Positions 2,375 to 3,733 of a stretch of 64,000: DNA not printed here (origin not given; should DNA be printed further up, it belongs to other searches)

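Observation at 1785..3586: HDAC-fold deacetylase translationally coupled to a Cx4Cx2C radical SAM enzyme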

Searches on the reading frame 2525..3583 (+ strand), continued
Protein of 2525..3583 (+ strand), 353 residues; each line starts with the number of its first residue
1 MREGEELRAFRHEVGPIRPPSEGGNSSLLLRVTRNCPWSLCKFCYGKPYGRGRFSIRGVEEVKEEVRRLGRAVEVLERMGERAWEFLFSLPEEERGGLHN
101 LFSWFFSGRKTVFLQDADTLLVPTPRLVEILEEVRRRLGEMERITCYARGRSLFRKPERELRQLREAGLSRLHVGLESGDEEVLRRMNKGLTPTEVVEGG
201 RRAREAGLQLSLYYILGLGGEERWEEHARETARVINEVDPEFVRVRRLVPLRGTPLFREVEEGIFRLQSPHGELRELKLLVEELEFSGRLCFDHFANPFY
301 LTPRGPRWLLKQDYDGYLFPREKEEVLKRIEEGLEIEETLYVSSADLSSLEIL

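Call 10: find_related_loci(query=A1, collection=genome_contigs, flank=6000)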
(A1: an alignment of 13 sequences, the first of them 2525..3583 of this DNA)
Query A1 (353 aa) in genome_contigs; peptide patterns used: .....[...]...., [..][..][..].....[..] (x = any residue, [..] = any of these).
599 stretches matched a pattern (row limit reached: there are more); 588 encode a relative of the query (tblastn E <= 1e-3); the best 80 are kept; 80 distinct loci.
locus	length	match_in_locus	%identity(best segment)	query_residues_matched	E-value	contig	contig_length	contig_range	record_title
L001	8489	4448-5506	85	1-353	0e+0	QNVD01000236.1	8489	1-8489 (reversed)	MAG: Hadesarchaea archaeon isolate WYZ-LMO6 Hadesarchaea_archaeon_WYZ-LMO6_contig-236, whole genome shotgun sequence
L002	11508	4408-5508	51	3-350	8e-120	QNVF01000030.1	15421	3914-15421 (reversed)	MAG: Candidatus Nezhaarchaeota archaeon WYZ-LMO8 Nezharchaeota_archaeon_WYZ-LMO8_contig-30, whole genome shotgun sequenc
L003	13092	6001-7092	49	3-347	1e-116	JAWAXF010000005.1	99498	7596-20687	MAG: Candidatus Bathyarchaeia archaeon isolate ZZQ_201803_bins_101 ZZQ_201803_bins_101_scaffold_5, whole genome shotgun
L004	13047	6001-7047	50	13-349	3e-111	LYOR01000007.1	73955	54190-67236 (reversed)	MAG: Candidatus Syntrophoarchaeum butanivorans isolate BOX1 BOX1_11reassembly_contig07, whole genome shotgun sequence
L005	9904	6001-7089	51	2-350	2e-107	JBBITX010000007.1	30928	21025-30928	MAG: Candidatus Bathyarchaeota archaeon isolate QH2F170213_bin_406 NODE_338_length_30928_cov_6.463091, whole genome shot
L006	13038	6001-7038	47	5-341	1e-105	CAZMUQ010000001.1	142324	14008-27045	MAG TPA_asm: uncultured Candidatus Bathyarchaeia archaeon isolate binchicken_co184_348 genome assembly, contig: NODE_50_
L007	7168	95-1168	45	3-347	1e-104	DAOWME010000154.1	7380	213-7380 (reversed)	MAG TPA_asm: Deltaproteobacteria bacterium isolate CSMAG_2994 CSMAG_2994_k141_1501776_length_7380_cov_62.2565, whole gen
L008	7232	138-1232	47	5-347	2e-104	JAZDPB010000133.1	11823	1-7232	MAG: Chloroflexota bacterium isolate MEGAHIT-group-0.814 k141_14240508, whole genome shotgun sequence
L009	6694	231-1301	48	3-342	5e-103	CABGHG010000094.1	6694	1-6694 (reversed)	MAG: Candidatus Methanolliviera sp. GoM_oil isolate gfbio:mag-sample-2:67c8463b-6cbd-4d56-a398-d795175a9500 genome assem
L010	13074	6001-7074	45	5-353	2e-101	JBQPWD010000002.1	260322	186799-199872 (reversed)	MAG: Candidatus Bathyarchaeota archaeon isolate SZTDM_202302_bins_159 SZTDM_202302_bins_159_scaffold_2, whole genome sho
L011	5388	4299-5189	51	13-343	6e-101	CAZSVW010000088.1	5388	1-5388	MAG TPA_asm: Candidatus Hydrothermarchaeota archaeon isolate binchicken_co256_96 genome assembly, contig: NODE_48112_len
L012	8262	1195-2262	44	5-350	7e-101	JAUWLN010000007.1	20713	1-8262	MAG: Dehalococcoidia bacterium isolate CSMAG_2373 CSMAG_2373_k141_1600166_length_20713_cov_7.0681, whole genome shotgun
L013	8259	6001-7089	44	6-346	2e-100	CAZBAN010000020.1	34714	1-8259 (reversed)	MAG TPA_asm: uncultured Dehalococcoidales bacterium isolate binchicken_co89_590 genome assembly, contig: NODE_1762_lengt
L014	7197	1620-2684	44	6-347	2e-99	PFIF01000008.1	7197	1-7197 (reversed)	MAG: Deltaproteobacteria bacterium CG_4_8_14_3_um_filter_43_13 CG_4_8_14_3_um_filter_scaffold_5524_c, whole genome shotg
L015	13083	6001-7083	44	5-353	4e-99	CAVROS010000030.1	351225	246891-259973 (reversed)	MAG: uncultured delta proteobacterium isolate MFD03804.bin.2.110 genome assembly, contig: contig_4769, whole genome shot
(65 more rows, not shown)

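Call 21: search_solved_structures(query=A3, max_evalue=0.01, show_alignments=3)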
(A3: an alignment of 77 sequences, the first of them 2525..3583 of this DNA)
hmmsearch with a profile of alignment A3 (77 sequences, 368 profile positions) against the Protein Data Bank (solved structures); distinct sequences matched with E-value up to 0.01: 12.
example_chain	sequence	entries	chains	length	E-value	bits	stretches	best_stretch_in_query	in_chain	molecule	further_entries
6ia8_A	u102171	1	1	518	2.2e-11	46.7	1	173-291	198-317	Histone acetyltransferase, ELP3 family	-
6iad_A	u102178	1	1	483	2.4e-11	46.6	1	173-291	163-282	Histone acetyltransferase, ELP3 family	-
6iaz_A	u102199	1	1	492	2.5e-11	46.6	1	173-291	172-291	Histone acetyltransferase, ELP3 family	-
8avg_C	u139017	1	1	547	2.1e-07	33.6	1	140-291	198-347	Elongator complex protein 3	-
8ptx_C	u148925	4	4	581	2.6e-07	33.3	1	140-290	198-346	Elongator complex protein 3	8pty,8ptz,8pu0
5ul2_A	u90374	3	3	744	6.7e-05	25.4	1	180-228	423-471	OxsB protein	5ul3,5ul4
9ccb_A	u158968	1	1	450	0.0001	24.8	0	188-241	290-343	Radical SAM core domain-containing protein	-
6qk7_C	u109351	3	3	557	0.00026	23.5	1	143-287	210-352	Elongator complex protein 3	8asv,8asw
5l7l_A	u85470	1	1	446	0.00036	23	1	175-281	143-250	ELP3 family, ELP3 family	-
6ia6_A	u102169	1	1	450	0.00036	23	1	175-281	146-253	ELP3 family, ELP3 family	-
5l7j_A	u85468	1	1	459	0.00039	22.9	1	175-281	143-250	ELP3 family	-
3t7v_A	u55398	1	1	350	0.00054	22.4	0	177-273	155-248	methylornithine synthase PylB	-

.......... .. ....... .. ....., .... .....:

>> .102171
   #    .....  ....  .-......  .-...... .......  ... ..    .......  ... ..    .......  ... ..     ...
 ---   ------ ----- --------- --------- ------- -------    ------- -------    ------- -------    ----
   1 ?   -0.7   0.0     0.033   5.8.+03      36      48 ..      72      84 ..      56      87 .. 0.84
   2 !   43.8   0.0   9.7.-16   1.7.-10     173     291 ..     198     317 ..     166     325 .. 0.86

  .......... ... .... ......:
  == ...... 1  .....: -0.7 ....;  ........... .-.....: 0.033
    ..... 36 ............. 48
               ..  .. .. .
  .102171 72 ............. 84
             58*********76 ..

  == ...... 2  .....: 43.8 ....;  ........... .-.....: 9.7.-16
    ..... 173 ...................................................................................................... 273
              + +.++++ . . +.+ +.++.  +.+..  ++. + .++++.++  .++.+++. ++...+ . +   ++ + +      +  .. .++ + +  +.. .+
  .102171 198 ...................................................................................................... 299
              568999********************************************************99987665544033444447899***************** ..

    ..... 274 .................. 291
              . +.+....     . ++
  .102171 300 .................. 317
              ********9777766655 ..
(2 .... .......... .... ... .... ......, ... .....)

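Call 23: search_protein_families(library=ncbifam, alignment_id=A3, max_evalue=0.001)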
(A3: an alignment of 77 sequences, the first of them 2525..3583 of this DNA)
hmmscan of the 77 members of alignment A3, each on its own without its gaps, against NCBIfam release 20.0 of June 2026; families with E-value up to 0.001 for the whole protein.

A. member 1, window:2525-3583:+ (353 aa): 18 families
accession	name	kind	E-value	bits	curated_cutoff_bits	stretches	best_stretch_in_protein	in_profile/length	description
TIGR03471.1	HpnJ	equivalog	4.1e-15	55.6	577.6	1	114-264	250-392/472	hopanoid biosynthesis associated radical SAM protein HpnJ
TIGR04479.1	bcpD_PhpK_rSAM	subfamily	2e-14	52.8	600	1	112-260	291-431/504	PhpK family radical SAM P-methyltransferase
TIGR04013.1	B12_SAM_MJ_1487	hypoth_equivalog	7.5e-13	48.1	251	1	171-260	268-357/382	TIGR04013 family B12-binding domain/radical SAM domain-containing protein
TIGR04014.1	B12_SAM_MJ_0865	equivalog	1.3e-10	40.7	360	1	162-262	262-360/434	methyl-coenzyme M reductase glutamine C-methyltransferase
TIGR02026.1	BchE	equivalog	2.2e-08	33.4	481.35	1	145-262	275-389/497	magnesium-protoporphyrin IX monomethyl ester anaerobic oxidative cyclase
TIGR01212.1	TIGR01212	equivalog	8.6e-08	31.6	180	1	171-266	140-233/302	tRNA modification radical SAM protein MnmL/YtqA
TIGR04367.1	HpnR_B12_rSAM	equivalog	2.4e-07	29.7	650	1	112-257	232-370/490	hopanoid C-3 methylase HpnR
TIGR03975.1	rSAM_ocin_1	subfamily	4.8e-07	28.7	281.85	1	159-223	353-417/606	RiPP maturation radical SAM C-methyltransferase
TIGR04072.2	rSAM_ladder_B12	equivalog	7.2e-07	28.2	360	1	124-223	241-336/443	lipid biosynthesis B12-binding/radical SAM protein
TIGR00089.1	TIGR00089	subfamily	7.6e-06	25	251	1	165-256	245-336/429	MiaB/RimO family radical SAM methylthiotransferase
TIGR01211.1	ELP3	subfamily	1.8e-05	23.5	350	1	158-266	206-315/522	tRNA uridine(34) 5-carboxymethylaminomethyl modification radical SAM/GNAT enzyme Elp3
TIGR01578.1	MiaB-like-B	hypoth_equivalog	4e-05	22.6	314.7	1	171-257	245-331/421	tRNA (N(6)-L-threonylcarbamoyladenosine(37)-C(2))-methylthiotransferase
TIGR01579.1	MiaB-like-C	equivalog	4.4e-05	22.9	357.05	0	171-239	251-319/416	tRNA (N(6)-L-threonylcarbamoyladenosine(37)-C(2))-methylthiotransferase MtaB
TIGR00433.2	bioB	equivalog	5.3e-05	22.6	225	1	130-258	114-231/307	biotin synthase BioB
TIGR02666.1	moaA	equivalog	0.00022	20.3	284.05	1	127-209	76-156/336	GTP 3',8-cyclase MoaA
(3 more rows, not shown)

B. families by the number of members that match (of 77 scanned): 35 families (the first 25 are shown)
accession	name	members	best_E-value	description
TIGR03471.1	HpnJ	77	2.1e-15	hopanoid biosynthesis associated radical SAM protein HpnJ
TIGR04479.1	bcpD_PhpK_rSAM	77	9.3e-15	PhpK family radical SAM P-methyltransferase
TIGR04013.1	B12_SAM_MJ_1487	77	7.5e-13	TIGR04013 family B12-binding domain/radical SAM domain-containing protein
TIGR01212.1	TIGR01212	77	3.3e-11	tRNA modification radical SAM protein MnmL/YtqA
TIGR01211.1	ELP3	76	7.6e-13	tRNA uridine(34) 5-carboxymethylaminomethyl modification radical SAM/GNAT enzyme Elp3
TIGR02026.1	BchE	67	1.2e-08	magnesium-protoporphyrin IX monomethyl ester anaerobic oxidative cyclase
TIGR03975.1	rSAM_ocin_1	65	1.6e-07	RiPP maturation radical SAM C-methyltransferase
TIGR01210.1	TIGR01210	62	1.4e-06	archaeosine biosynthesis radical SAM protein RaSEA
TIGR03910.1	pyrrolys_PylB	55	3.2e-07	methylornithine synthase PylB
TIGR04072.2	rSAM_ladder_B12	39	2.8e-08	lipid biosynthesis B12-binding/radical SAM protein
TIGR03956.1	rSAM_HydE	33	7.1e-08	[FeFe] hydrogenase H-cluster radical SAM maturase HydE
NF010916.0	PRK14336.1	33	1.2e-06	tRNA (N6-isopentenyl adenosine(37)-C2)-methylthiotransferase MiaB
TIGR04014.1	B12_SAM_MJ_0865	31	1.3e-10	methyl-coenzyme M reductase glutamine C-methyltransferase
TIGR04367.1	HpnR_B12_rSAM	29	1.1e-08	hopanoid C-3 methylase HpnR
TIGR00089.1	TIGR00089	23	1.2e-06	MiaB/RimO family radical SAM methylthiotransferase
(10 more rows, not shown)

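Call 24: predict_structure(alignment_id=A3)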
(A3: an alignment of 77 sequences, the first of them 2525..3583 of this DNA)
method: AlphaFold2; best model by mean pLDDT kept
length: 353 residues; sequences in the alignment: 77
mean_pLDDT: 92.2   pTM: 0.90
mean pLDDT of the five models: 92.2, 92.1, 90.5, 90.6, 86.9
residues with pLDDT >= 90: 259; 70-90: 80; 50-70: 14; < 50: 0
segments of 3 or more residues with pLDDT < 50: none
pLDDT, mean of each block of 10 residues (from residue 1): 79 74 77 89 86 93 95 93 88 81 90 88 97 95 93 97 98 95 95 98 98 96 98 99 94 93 97 99 98 93 95 92 99 98 87 57
secondary structure, 60 per line:
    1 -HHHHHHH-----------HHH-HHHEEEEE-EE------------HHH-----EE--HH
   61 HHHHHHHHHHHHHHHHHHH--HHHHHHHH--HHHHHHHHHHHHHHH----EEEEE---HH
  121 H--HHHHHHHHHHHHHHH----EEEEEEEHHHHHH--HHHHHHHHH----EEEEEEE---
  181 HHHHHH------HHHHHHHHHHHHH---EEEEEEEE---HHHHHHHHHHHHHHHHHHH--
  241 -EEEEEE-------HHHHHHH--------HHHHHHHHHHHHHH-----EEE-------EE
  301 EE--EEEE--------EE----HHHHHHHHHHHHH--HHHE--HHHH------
elements in order: H2-8 E27-31 H59-79 H82-89 H92-106 E111-115 H124-138 E143-149 H150-155 H158-166 E171-177 H181-186 H193-205 E209-216 H220-238 E242-247 H255-261 H270-283 E289-291 E299-302 E305-308 H323-335 H344-347

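Call 49: find_encoding_contigs(protein=P0006, flank=4000, max_places=2)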
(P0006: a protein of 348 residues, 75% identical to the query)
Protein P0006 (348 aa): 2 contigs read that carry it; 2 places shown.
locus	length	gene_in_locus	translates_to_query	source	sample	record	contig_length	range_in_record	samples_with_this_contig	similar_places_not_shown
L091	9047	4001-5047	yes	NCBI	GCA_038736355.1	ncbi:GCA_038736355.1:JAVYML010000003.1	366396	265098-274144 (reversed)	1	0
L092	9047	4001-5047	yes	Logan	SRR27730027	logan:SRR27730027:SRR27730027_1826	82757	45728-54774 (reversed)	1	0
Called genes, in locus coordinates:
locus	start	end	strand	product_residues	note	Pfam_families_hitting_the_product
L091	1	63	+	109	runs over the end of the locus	-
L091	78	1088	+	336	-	PF19609:DUF6114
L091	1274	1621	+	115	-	-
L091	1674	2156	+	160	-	-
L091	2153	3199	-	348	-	PF05343:Peptidase_M42, PF01546:Peptidase_M20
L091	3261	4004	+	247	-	PF00850:Hist_deacetyl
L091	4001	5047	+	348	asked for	PF04055:Radical_SAM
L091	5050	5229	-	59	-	PF12797:Fer4_2, PF12837:Fer4_6, PF13237:Fer4_10, PF25160:LdpA_Fe-S-bd (weak), PF00037:Fer4, PF14697:Fer4_21, PF12838:Fer4_7, PF13187:Fer4_9, +4 more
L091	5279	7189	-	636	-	PF01926:MMR_HSR1, PF02421:FeoB_N, PF17910:FeoB_Cyto, PF07670:Gate, PF07664:FeoB_C, PF07670:Gate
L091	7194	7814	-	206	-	PF01047:MarR (weak), PF01325:Fe_dep_repress, PF02742:Fe_dep_repr_C, PF04023:FeoA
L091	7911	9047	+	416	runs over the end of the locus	PF08323:Glyco_transf_5, PF13439:Glyco_transf_4, PF13579:Glyco_trans_4_4, PF20706:GT4-conflict, PF00534:Glycos_transf_1, PF13692:Glyco_trans_1_4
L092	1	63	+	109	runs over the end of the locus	-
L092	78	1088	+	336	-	PF19609:DUF6114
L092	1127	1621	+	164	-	-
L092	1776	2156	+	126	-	-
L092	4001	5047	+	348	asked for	PF04055:Radical_SAM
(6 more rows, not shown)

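Call 59: search_protein_representatives(alignment_id=A3)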
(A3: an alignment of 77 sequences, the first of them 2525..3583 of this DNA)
Query: 77 sequences, 368 profile positions. Proteins with E-value up to 0.001 (for the whole library): 10774; up to 1e-10: 2676; up to 1e-30: 673. The best 150 are listed.
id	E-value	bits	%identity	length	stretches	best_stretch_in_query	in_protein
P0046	3.7e-197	671.2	-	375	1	1-367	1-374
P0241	8.0e-154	528.6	-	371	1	6-367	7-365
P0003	6.1e-150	515.8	-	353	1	4-366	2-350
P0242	1.9e-128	445.1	-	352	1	13-363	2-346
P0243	1.6e-125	435.5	-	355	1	13-352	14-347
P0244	5.2e-121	420.7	-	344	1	11-352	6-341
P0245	8.5e-121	420.0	-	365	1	7-366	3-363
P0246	2.2e-113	395.6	-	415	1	6-314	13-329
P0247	8.6e-106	370.6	-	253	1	116-365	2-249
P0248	1.4e-105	369.9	-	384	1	13-314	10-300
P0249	1.0e-104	367.1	-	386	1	9-314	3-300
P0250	1.1e-103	363.6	-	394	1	8-275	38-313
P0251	2.9e-103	362.3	-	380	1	12-353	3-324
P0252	8.7e-102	357.4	-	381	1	13-314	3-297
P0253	1.4e-101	356.8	-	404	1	6-320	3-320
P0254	7.1e-100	351.1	-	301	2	126-364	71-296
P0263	1.3e-90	320.7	-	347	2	126-316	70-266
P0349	1.8e-69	251.1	-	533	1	10-313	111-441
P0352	6.2e-69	249.3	-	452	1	13-311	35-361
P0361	3.4e-66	240.3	-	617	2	121-318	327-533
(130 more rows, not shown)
